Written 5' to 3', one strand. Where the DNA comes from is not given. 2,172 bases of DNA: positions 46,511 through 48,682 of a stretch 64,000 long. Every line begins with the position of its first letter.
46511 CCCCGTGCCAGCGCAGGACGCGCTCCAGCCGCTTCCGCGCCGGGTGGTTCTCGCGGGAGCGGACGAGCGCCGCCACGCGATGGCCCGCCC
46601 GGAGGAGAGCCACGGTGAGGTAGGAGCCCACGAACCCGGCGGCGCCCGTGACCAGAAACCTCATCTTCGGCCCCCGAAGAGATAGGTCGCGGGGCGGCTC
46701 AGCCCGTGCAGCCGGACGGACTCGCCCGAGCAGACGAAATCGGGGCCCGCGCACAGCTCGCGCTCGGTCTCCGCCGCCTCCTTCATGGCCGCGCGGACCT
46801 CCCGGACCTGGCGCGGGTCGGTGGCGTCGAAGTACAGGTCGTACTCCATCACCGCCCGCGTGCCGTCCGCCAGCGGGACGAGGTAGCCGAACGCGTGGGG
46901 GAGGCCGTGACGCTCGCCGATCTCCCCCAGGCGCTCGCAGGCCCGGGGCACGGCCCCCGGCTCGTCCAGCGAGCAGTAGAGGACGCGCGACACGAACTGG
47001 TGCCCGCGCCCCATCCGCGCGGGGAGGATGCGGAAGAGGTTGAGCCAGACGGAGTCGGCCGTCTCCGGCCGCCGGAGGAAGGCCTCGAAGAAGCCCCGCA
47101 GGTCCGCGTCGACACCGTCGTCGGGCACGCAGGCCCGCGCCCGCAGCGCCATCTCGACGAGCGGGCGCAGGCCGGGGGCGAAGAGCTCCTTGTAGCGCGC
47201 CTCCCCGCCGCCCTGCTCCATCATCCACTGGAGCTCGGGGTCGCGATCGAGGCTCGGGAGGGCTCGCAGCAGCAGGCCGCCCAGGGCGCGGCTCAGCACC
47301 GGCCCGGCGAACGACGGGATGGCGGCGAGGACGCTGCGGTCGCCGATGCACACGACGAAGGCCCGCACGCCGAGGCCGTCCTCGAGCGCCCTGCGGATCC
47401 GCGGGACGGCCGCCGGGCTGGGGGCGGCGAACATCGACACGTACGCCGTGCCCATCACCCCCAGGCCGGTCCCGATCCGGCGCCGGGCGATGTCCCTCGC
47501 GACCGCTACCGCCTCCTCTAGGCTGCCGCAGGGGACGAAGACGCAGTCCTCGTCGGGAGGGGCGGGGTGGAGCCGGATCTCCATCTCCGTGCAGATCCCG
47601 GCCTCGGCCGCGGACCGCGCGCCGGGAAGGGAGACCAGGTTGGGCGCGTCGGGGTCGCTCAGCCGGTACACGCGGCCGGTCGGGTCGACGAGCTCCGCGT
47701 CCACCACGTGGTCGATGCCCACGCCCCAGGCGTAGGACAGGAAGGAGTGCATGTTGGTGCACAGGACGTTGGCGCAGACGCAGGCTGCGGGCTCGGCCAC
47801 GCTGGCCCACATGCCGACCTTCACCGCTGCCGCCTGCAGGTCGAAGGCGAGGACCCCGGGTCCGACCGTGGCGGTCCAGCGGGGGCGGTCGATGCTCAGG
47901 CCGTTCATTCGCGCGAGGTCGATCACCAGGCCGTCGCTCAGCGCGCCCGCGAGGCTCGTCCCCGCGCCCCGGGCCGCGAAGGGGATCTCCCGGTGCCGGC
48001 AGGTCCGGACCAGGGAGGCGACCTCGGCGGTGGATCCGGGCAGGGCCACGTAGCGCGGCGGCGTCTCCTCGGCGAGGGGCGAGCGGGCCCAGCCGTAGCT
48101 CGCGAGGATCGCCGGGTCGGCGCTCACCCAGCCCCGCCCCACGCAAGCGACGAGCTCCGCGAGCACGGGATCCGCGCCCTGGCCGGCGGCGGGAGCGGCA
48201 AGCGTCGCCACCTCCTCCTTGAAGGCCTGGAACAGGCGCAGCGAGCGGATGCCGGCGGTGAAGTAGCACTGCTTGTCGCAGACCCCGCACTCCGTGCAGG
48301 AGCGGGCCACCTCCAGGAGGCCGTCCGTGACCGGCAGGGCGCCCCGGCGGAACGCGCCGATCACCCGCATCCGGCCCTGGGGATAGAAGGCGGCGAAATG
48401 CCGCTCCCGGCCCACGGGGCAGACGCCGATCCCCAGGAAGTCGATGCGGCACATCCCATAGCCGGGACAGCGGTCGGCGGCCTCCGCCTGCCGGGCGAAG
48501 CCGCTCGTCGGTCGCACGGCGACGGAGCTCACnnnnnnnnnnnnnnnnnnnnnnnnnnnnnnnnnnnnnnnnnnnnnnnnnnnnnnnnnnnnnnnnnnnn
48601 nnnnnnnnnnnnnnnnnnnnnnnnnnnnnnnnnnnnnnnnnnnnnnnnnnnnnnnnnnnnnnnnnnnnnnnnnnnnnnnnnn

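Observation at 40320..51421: Eleven translationally coupled genes joining an unusual enzyme set to a Lol-like envelope export machine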

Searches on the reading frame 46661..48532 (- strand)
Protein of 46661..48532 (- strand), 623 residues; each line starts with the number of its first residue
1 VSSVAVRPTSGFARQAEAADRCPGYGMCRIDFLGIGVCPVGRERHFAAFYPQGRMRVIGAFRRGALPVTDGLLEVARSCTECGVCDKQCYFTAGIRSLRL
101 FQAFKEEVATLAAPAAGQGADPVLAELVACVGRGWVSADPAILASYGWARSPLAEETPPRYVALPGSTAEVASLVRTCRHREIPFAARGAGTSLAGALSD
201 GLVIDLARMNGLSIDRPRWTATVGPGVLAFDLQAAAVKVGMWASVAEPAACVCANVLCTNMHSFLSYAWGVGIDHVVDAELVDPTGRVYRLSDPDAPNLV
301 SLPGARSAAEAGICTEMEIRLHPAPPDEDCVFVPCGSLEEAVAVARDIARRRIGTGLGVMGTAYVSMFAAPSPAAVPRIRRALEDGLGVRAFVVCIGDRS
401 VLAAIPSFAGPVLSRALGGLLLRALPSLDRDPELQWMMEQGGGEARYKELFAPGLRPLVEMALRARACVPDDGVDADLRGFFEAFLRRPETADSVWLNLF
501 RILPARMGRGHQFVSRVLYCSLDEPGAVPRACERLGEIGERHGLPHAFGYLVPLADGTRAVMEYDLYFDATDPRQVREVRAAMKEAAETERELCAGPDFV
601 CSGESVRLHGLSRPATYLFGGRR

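Call 7: search_protein_families(library=pfam, max_evalue=0.01, proteins=[window:46661-48532:-])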
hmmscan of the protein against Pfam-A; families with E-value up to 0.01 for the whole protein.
window:46661-48532:- (623 aa): 2 families
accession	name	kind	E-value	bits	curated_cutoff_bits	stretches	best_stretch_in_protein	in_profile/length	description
PF01565.28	FAD_binding_4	-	5.7e-28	97.8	26.4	1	159-292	1-139/139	FAD binding domain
PF13183.11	Fer4_8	-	0.00017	22.5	27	1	19-89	2-64/68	4Fe-4S dicluster domain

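Call 8: search_protein_families(library=ncbifam, max_evalue=0.01, proteins=[window:46661-48532:-])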
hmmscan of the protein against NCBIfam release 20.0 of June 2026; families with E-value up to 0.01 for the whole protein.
window:46661-48532:- (623 aa): 7 families
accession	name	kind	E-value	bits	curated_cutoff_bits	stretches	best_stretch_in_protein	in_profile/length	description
TIGR00387.1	glcD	equivalog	1.7e-13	50.2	567.9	1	162-360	1-210/413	glycolate oxidase subunit GlcD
NF008408.0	PRK11230.1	equivalog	5e-13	48.4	897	1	156-362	53-269/499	glycolate oxidase subunit GlcD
NF041227.1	BagG_FevA2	exception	8.1e-09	34.6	850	1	156-323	43-209/455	bagremycin/ferroverdin biosynthesis FAD-dependent oxygenase BagG/FevA2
NF041226.1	BagK_FevA1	equivalog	2.2e-05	23.1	800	1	168-322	50-204/453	bagremycin/ferroverdin biosynthesis FAD-dependent oxygenase BagK/FevA1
NF049975.1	2HglutDHaseYdiJ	equivalog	0.00025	18.9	1350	1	162-244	55-143/1018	D-2-hydroxyglutarate dehydrogenase YdiJ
NF053785.1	DcplphribOxDprE1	equivalog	0.00089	18.6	500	1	163-295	19-153/449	decaprenylphosphoryl-beta-D-ribose oxidase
TIGR01679.1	bact_FAD_ox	subfamily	0.0083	15.1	292.25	0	156-227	9-79/419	FAD-linked oxidoreductase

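Call 13: search_solved_structures(query=window:46661-48532:-, max_evalue=0.01)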
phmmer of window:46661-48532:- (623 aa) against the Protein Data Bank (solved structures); distinct sequences matched with E-value up to 0.01: 45.
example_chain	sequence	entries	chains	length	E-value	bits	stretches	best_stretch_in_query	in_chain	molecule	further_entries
9qgz_A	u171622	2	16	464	5e-21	78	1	123-325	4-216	Glycolate oxidase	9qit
9p1o_A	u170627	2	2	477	8.3e-15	57.4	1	157-336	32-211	FAD-binding oxidoreductase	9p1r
2bvf_A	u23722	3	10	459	9.1e-13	50.7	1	159-328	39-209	6-HYDROXY-D-NICOTINE OXIDASE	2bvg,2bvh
6v42_A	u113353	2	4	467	1.9e-10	43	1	161-427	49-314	FAD/FMN-containing dehydrogenase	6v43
8jdc_A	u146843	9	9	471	5.6e-10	41.5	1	124-336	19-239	Probable D-lactate dehydrogenase, mitochondrial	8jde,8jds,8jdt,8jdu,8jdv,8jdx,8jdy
8jdb_A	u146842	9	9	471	5.7e-10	41.4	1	124-336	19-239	Probable D-lactate dehydrogenase, mitochondrial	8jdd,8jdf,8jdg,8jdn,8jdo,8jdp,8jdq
6fye_A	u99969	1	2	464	1.4e-09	40.2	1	158-328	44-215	Putative FAD-dependent oxygenase EncM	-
6fyd_A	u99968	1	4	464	1.5e-09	40.1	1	158-328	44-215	Putative FAD-dependent oxygenase EncM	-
3pm9_A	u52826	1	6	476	1.5e-09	40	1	123-344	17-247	Putative oxidoreductase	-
6fyb_A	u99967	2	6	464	2e-09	39.6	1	158-328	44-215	Putative FAD-dependent oxygenase EncM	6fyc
4xlo_A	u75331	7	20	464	2.1e-09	39.6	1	158-328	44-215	FAD-dependent oxygenase EncM | Putative FAD-dependent oxygenase EncM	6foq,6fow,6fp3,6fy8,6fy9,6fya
3w8w_A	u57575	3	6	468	2.1e-09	39.6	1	158-328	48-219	Putative FAD-dependent oxygenase EncM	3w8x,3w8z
7qh2_C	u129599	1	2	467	2.2e-09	39.5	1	162-359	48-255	Lactate dehydrogenase (NAD(+),ferredoxin) subunit LctD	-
6fyg_A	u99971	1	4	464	2.7e-09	39.2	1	158-328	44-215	Putative FAD-dependent oxygenase EncM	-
6fyf_A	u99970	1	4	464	2.9e-09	39.1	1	158-328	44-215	Putative FAD-dependent oxygenase EncM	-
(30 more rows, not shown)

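Call 16: find_homologous_proteins(query=window:46661-48532:-, max_evalue=1e-10)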
Query window:46661-48532:- (623 aa): 105 proteins with E <= 1e-10 among 8000 candidates.
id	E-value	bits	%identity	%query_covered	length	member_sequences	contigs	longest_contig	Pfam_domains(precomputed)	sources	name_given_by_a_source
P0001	0.0e+0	1408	100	100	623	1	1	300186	PF01565.29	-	-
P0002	4.1e-230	784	59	99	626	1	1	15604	PF01565.29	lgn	-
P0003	3.9e-226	770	56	99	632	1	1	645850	PF01565.29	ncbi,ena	-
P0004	1.3e-220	752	57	98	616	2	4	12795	PF01565.29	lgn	-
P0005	2.9e-208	711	87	58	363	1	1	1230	-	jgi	-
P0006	1.0e-181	624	49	97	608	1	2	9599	PF01565.29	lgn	-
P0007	1.7e-178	613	47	97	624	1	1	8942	PF01565.29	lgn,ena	-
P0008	2.4e-164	566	43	96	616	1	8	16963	PF01565.29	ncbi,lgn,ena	-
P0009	6.9e-158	545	41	96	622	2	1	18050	PF01565.29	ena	-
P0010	7.8e-157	542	41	98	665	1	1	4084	PF01565.29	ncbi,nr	ncbi:MAG: FAD-binding protein, partial [Proteobacteria bacterium]|nr:FAD-binding protein [Pseudomona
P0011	3.3e-150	520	41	96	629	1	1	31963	PF01565.29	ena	-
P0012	6.7e-147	509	41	89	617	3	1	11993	PF01565.29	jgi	-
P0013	1.5e-145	504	42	90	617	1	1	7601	PF01565.29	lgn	-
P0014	1.1e-143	498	41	98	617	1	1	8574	PF01565.29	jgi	jgi:hypothetical protein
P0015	1.1e-142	495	40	97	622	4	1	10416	PF01565.29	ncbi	-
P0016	1.2e-142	495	41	92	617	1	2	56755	PF01565.29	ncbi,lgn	-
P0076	1.2e-120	422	38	97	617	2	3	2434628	PF01565.29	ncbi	-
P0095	1.1e-115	406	39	97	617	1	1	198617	PF01565.29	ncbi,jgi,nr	ncbi:MAG: hypothetical protein AVO35_06865 [Candidatus Aegiribacteria sp. MLS_C]|nr:MAG: hypothetica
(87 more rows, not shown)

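Call 17: find_encoding_contigs(protein=P0003, flank=10000, max_places=2)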
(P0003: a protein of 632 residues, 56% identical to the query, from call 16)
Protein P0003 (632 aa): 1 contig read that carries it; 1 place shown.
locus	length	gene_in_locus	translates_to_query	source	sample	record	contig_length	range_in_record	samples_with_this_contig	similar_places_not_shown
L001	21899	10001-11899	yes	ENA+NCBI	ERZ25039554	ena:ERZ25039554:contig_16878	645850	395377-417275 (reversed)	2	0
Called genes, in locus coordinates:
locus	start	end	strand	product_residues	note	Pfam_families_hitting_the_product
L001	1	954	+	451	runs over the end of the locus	PF13493:DUF4118, PF00512:HisKA, PF02518:HATPase_c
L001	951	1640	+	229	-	PF00072:Response_reg, PF00486:Trans_reg_C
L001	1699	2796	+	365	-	PF02702:KdpD, PF00582:Usp (faint)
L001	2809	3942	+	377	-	PF02702:KdpD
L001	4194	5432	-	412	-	PF01408:GFO_IDH_MocA, PF21252:Glyco_hydro_109_C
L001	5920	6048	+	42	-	-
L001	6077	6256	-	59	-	-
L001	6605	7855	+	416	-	PF00109:ketoacyl-synt, PF00108:Thiolase_N (weak), PF02801:Ketoacyl-synt_C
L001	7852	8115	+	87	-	PF14573:PP-binding_2 (weak), PF00550:PP-binding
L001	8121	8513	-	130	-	-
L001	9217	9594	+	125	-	PF20696:UbiD_C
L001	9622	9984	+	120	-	-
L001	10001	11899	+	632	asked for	PF01565:FAD_binding_4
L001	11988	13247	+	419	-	PF01073:3Beta_HSD, PF01370:Epimerase, PF04321:RmlD_sub_bind, PF07993:NAD_binding_4, PF16363:GDP_Man_Dehyd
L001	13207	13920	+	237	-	-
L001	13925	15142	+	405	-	PF12704:MacB_PCD, PF02687:FtsX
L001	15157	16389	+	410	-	PF12704:MacB_PCD, PF02687:FtsX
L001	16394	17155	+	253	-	PF17131:TP_0789-like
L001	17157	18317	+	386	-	-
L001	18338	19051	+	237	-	PF02463:SMC_N (faint), PF00005:ABC_tran, PF13304:AAA_21 (faint)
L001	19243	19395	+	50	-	-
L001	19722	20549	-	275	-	PF18986:DUF5719 (faint)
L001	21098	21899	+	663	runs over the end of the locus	PF00069:Pkinase, PF03109:ABC1 (faint), PF07714:PK_Tyr_Ser-Thr, PF07719:TPR_2 (faint), PF13428:TPR_14 (faint), PF13432:TPR_16 (faint)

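Call 18: find_encoding_contigs(protein=P0076, flank=10000, max_places=2)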
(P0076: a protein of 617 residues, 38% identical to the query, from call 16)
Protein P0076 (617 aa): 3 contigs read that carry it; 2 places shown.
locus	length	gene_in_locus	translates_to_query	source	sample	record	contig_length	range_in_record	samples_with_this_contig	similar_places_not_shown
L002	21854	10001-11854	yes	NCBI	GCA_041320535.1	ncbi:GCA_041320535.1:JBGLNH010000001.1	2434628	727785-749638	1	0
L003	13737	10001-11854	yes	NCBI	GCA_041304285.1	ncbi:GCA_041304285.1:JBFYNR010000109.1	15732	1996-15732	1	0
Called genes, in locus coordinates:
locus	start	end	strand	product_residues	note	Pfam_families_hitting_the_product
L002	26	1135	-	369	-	-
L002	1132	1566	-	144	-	PF14102:Caps_synth_CapC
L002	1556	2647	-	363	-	PF08245:Mur_ligase_M (weak)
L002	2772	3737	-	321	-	PF13620:CarboxypepD_reg, PF13715:CarbopepD_reg_2 (weak), PF17210:SdrD_B (weak), PF13432:TPR_16, PF21033:RMD1-3 (weak), PF13424:TPR_12, PF00515:TPR_1, PF13432:TPR_16, +15 more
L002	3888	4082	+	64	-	-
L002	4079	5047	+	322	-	PF25145:NfeD1b_N, PF01343:Peptidase_S49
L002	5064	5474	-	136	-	PF02566:OsmC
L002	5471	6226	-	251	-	PF00588:SpoU_methylase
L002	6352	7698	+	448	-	PF00390:malic, PF02826:2-Hacid_dh_C (weak), PF03949:Malic_M (faint)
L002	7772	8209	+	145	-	PF00571:CBS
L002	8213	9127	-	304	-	PF00480:ROK, PF01869:BcrAD_BadFG (faint)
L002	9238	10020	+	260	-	PF01209:Ubie_methyltran, PF13489:Methyltransf_23 (weak), PF13847:Methyltransf_31, PF08241:Methyltransf_11, PF08242:Methyltransf_12, PF13649:Methyltransf_25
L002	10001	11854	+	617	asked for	PF01565:FAD_binding_4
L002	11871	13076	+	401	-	PF01073:3Beta_HSD, PF01370:Epimerase, PF04321:RmlD_sub_bind, PF07993:NAD_binding_4, PF16363:GDP_Man_Dehyd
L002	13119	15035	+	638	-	PF02545:Maf, PF05958:tRNA_U5-meth_tr, PF13847:Methyltransf_31 (weak)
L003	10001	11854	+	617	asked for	PF01565:FAD_binding_4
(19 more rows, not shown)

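Call 19: find_encoding_contigs(protein=P0095, flank=10000, max_places=2)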
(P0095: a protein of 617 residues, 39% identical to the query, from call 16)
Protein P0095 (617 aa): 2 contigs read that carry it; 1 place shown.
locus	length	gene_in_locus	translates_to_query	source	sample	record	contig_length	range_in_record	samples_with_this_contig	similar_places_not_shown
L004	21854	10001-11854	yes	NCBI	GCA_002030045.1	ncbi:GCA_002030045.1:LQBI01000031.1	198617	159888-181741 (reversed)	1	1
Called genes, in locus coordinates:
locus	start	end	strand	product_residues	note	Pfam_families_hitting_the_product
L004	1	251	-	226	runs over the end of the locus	-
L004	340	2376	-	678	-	PF03190:Thioredox_DsbH, PF13899:Thioredoxin_7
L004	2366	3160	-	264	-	PF13555:AAA_29 (faint), PF00005:ABC_tran, PF13304:AAA_21 (faint)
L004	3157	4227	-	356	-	PF01032:FecCD, PF00950:ABC-3 (weak)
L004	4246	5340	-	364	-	PF01497:Peripla_BP_2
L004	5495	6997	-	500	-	PF22842:Pel9A-like_beta_helix, PF13229:Beta_helix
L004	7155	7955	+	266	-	PF12849:PBP_like_2, PF13531:SBP_bac_11, PF12727:PBP_like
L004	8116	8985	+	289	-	PF00135:COesterase (weak), PF20434:BD-FAE, PF01738:DLH, PF07859:Abhydrolase_3, PF00326:Peptidase_S9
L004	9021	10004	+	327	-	PF04463:2-thiour_desulf, PF08349:DUF1722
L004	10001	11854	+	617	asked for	PF01565:FAD_binding_4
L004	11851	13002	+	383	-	PF01370:Epimerase, PF04321:RmlD_sub_bind (faint), PF07993:NAD_binding_4, PF16363:GDP_Man_Dehyd (faint)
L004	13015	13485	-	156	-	PF03073:TspO_MBR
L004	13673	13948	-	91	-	PF12441:CopG_antitoxin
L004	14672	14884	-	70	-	-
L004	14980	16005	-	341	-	PF03537:Glyco_hydro_114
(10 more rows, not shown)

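Call 21: find_related_loci(query=A1, collection=genome_contigs, flank=10000)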
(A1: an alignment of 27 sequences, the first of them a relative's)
Query A1 (623 aa) in genome_contigs; peptide patterns used: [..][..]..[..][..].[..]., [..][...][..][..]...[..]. (x = any residue, [..] = any of these).
344 stretches matched a pattern; 307 encode a relative of the query (tblastn E <= 1e-3); the best 80 are kept; 80 distinct loci.
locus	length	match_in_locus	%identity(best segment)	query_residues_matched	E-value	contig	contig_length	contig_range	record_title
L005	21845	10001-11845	56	6-620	0e+0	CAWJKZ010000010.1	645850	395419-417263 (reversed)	MAG: uncultured Acidobacteriota bacterium isolate MFD05942.bin.2.47 genome assembly, contig: contig_16878, whole genome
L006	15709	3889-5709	41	19-619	3e-167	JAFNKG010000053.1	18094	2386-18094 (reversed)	MAG: Methanophagales archaeon isolate CR_Bin_179 NODE_81_length_18094_cov_34.626630, whole genome shotgun sequence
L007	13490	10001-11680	43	19-575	5e-151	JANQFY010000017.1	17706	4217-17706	MAG: Sedimentisphaerales bacterium isolate PL23b_bin.22 k99_2486878, whole genome shotgun sequence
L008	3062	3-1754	40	43-619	2e-155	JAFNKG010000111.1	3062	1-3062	MAG: Methanophagales archaeon isolate CR_Bin_179 NODE_417_length_3062_cov_31.925628, whole genome shotgun sequence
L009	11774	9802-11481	41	17-573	6e-146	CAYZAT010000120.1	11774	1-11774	MAG TPA_asm: uncultured Pirellulales bacterium isolate binchicken_co334_163 genome assembly, contig: NODE_10003_length_1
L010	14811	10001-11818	39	17-619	3e-143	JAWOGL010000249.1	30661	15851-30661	MAG: Desulfonatronovibrio sp. isolate BLK6-3.bin.28 k191_2492771, whole genome shotgun sequence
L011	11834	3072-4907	40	12-619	5e-142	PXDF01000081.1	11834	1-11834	MAG: Desulfonatronovibrio sp. isolate T3Sed10_324 T3-Sed10-C12521, whole genome shotgun sequence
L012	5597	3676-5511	40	12-619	9e-143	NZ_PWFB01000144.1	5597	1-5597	MAG: Desulfonatronospira sp. isolate T1Sed10_59 T1-Sed10-C19011, whole genome shotgun sequence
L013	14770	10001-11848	38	3-619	2e-141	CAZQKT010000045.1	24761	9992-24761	MAG TPA_asm: uncultured Spirochaetales bacterium isolate binchicken_co8_381 genome assembly, contig: NODE_2961_length_24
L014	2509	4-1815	38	25-623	3e-150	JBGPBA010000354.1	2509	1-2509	MAG: Candidatus Krumholzibacteriia bacterium isolate OBJ_0618_130150_116 k141_5942641_length_2509_cov_8.5777, whole geno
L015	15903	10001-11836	39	12-619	4e-141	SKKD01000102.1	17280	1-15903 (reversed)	MAG: Desulfonatronovibrio sp. isolate CSSed162cmA_137 CSSed16-2cmA-7899, whole genome shotgun sequence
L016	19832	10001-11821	40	15-619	7e-141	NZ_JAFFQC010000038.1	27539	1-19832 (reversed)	Desulfobulbus alkaliphilus strain DSM 24258 NODE_38_length_27539_cov_86.4437, whole genome shotgun sequence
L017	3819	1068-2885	39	17-619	2e-144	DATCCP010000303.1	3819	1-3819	MAG TPA_asm: Candidatus Krumholzibacteriaceae bacterium isolate SMAG_U7702 k141_357779, whole genome shotgun sequence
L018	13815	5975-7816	38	12-619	8e-140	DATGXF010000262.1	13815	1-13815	MAG TPA_asm: Candidatus Deferrimicrobium sp. isolate SMAG_U10602 k141_212128, whole genome shotgun sequence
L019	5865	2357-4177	37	17-619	2e-140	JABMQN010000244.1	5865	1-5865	MAG: Chloroflexota bacterium isolate bin.164 k141_6286621, whole genome shotgun sequence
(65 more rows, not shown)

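Call 44: predict_structure(alignment_id=A1)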
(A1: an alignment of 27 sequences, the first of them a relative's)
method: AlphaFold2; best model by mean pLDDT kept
length: 623 residues; sequences in the alignment: 27
mean_pLDDT: 85.8   pTM: 0.89
mean pLDDT of the five models: 85.8, 84.7, 84.3, 84.2, 84.0
residues with pLDDT >= 90: 316; 70-90: 232; 50-70: 55; < 50: 20
segments of 3 or more residues with pLDDT < 50: 248-256
pLDDT, mean of each block of 10 residues (from residue 1): 68 90 80 90 93 93 92 95 92 89 94 73 96 96 91 89 97 98 90 75 94 95 88 91 63 48 80 83 92 82 53 87 90 95 96 93 88 87 89 94 93 92 81 65 71 87 81 86 86 79 67 88 92 97 94 92 91 93 95 91 67 75 46
secondary structure, 60 per line:
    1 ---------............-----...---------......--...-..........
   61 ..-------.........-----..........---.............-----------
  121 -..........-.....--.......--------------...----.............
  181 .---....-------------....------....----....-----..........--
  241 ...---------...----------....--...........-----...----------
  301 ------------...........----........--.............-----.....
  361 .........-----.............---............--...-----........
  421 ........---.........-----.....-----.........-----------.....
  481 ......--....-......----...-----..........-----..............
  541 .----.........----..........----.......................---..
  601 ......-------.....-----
elements in order: H10-21 H39-44 H51-62 H70-78 H84-93 H97-109 H122-131 H140-146 E161-163 H168-181 E185-188 E202-205 E212-215 E220-223 H229-238 E241-243 H266-269 H272-275 E276-282 E288-290 E313-323 E328-335 H338-350 E356-361 H362-369 H375-387 E391-398 H399-402 H415-428 H432-440 H446-450 H456-464 H476-486 H489-492 H494-499 E512-521 H527-541 E546-554 E559-568 H573-595 E599-602 H603-606 H614-618
